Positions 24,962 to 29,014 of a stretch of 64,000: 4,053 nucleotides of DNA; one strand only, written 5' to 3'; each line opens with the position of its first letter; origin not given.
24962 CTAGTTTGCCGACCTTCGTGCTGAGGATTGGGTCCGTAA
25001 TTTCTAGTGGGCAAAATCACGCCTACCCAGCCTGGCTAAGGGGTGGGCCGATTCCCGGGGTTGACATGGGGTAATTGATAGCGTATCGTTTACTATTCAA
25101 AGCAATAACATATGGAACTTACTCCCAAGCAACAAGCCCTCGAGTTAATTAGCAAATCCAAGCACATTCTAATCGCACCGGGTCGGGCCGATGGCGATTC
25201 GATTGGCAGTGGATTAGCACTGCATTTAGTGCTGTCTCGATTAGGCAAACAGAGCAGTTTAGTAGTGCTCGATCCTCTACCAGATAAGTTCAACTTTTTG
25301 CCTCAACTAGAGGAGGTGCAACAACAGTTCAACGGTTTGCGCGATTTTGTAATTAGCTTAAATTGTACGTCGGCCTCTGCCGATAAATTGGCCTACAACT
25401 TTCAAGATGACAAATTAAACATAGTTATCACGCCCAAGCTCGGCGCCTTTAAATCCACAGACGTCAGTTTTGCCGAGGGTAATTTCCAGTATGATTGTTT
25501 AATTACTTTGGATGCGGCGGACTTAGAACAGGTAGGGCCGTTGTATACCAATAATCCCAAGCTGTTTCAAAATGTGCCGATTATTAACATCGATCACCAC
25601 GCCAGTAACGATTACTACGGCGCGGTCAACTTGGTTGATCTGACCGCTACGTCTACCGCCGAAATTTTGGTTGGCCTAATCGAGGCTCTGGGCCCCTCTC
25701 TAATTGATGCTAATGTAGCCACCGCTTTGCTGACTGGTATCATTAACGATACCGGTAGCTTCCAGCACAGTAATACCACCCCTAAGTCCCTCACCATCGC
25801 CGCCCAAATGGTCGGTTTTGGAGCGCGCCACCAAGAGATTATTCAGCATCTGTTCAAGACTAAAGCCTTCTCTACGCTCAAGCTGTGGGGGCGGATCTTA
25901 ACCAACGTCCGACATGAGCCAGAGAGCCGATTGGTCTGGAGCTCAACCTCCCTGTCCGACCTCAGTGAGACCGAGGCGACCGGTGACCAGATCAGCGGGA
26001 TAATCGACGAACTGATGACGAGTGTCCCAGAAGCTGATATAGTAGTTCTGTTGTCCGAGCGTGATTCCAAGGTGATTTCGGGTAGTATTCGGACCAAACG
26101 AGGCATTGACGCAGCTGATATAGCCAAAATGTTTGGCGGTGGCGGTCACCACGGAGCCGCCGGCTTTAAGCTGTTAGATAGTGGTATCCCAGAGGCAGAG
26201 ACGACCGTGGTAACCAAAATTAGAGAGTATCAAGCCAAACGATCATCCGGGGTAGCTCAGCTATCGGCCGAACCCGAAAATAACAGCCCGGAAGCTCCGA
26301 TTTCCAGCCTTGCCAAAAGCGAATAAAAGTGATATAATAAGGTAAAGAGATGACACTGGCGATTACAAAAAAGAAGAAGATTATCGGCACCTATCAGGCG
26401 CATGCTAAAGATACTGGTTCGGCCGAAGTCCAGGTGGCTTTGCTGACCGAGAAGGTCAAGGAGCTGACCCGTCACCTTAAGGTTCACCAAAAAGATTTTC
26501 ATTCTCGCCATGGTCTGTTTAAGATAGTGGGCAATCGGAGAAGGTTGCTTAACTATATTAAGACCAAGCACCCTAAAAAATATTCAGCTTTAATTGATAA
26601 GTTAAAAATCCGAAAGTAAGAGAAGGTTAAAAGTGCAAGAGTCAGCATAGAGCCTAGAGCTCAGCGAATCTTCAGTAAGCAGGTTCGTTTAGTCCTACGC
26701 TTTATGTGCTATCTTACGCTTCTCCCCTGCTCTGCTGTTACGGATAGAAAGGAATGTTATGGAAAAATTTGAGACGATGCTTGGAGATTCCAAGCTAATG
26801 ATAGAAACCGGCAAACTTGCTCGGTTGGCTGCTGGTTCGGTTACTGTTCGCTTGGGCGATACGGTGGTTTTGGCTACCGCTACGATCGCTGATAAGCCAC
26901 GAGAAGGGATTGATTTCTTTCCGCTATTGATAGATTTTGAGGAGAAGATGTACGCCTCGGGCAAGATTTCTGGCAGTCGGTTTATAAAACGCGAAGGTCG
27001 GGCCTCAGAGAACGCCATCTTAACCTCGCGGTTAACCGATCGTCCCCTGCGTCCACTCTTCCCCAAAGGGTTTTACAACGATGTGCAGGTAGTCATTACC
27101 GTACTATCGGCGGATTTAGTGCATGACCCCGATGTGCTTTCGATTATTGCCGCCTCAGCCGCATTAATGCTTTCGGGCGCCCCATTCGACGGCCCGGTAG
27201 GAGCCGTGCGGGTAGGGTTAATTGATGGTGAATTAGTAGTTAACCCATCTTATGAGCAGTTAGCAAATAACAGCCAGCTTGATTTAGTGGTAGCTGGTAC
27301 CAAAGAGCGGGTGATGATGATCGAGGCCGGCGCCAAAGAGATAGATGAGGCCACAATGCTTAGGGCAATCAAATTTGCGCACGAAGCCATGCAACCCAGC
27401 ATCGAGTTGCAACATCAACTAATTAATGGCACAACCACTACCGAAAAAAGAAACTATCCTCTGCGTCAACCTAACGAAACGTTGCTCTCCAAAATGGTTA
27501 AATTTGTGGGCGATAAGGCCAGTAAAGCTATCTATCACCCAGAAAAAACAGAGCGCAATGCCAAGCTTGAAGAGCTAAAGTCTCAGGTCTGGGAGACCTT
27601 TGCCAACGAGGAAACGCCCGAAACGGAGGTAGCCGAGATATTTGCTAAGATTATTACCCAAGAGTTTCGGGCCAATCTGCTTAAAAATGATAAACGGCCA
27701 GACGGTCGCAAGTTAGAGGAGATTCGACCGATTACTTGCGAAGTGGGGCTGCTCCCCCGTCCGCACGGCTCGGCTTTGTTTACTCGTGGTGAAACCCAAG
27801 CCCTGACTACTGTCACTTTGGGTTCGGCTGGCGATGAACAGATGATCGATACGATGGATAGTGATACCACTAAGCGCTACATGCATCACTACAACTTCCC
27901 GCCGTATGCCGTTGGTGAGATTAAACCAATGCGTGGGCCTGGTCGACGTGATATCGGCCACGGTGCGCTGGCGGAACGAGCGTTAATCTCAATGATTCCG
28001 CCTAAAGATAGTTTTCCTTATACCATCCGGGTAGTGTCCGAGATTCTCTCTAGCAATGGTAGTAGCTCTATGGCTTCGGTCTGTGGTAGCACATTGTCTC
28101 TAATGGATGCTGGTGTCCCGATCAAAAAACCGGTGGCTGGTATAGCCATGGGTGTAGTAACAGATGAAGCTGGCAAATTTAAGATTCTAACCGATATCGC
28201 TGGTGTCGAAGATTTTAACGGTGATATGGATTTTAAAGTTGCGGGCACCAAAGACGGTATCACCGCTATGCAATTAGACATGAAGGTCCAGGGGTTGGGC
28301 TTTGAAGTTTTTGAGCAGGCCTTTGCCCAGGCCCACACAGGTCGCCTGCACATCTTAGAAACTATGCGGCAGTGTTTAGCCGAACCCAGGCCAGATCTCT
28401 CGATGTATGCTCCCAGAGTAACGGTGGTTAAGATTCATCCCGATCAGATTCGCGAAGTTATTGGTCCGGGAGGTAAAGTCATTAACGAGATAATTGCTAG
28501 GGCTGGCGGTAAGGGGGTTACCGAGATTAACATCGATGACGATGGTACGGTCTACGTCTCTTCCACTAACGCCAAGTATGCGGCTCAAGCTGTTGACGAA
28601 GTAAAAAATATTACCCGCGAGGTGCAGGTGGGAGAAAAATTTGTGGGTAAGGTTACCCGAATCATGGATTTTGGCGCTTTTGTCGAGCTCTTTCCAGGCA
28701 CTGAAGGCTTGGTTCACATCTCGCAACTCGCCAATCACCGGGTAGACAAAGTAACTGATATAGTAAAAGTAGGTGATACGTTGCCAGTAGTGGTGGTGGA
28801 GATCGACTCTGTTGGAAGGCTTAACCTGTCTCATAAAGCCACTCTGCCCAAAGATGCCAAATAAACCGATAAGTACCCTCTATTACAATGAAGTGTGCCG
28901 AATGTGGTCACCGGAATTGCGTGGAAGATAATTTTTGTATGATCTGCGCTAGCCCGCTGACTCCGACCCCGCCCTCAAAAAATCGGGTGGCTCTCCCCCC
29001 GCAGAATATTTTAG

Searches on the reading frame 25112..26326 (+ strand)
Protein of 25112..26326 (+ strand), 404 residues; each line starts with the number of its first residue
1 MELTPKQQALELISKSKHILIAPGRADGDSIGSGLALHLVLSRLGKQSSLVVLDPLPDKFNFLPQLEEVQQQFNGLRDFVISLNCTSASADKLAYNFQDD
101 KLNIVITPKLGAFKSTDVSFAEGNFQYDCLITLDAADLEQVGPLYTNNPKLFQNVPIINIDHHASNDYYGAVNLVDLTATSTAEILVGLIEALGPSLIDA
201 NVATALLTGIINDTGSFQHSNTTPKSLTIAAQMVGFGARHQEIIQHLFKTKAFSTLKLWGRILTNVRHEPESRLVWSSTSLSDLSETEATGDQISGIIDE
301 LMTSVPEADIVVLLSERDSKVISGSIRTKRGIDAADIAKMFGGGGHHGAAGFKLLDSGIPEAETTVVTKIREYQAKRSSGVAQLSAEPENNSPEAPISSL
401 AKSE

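Call 92: search_protein_families(library=pfam, proteins=[window:25112-26326:+], max_evalue=0.0001)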
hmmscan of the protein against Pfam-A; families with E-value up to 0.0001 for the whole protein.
window:25112-26326:+ (404 aa): 2 families
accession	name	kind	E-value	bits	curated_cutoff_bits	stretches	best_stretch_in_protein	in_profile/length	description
PF02272.25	DHHA1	-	1.4e-11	45.2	25.9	1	286-372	10-98/102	DHHA1 domain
PF01368.27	DHH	-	9.2e-11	42.5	28.1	1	21-210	4-125/125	DHH family, N-terminal domain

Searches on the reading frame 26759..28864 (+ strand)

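Call 88: search_protein_families(library=pfam, proteins=[window:26759-28864:+], max_evalue=0.00001)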
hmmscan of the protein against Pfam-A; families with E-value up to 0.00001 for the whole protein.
window:26759-28864:+ (701 aa): 4 families
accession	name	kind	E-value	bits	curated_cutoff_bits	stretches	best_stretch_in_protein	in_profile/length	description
PF01138.27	RNase_PH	-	1.5e-61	207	25.5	2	321-454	1-130/130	3' exoribonuclease family, domain 1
PF03725.20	RNase_PH_C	-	1.3e-25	89.5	20.8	1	145-210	1-67/67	3' exoribonuclease family, domain 2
PF00575.29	S1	-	1.9e-19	70.2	22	1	622-693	2-74/74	S1 RNA binding domain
PF03726.19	PNPase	-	1.1e-12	48.7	24.6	1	243-318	3-81/81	Polyribonucleotide nucleotidyltransferase, RNA binding domain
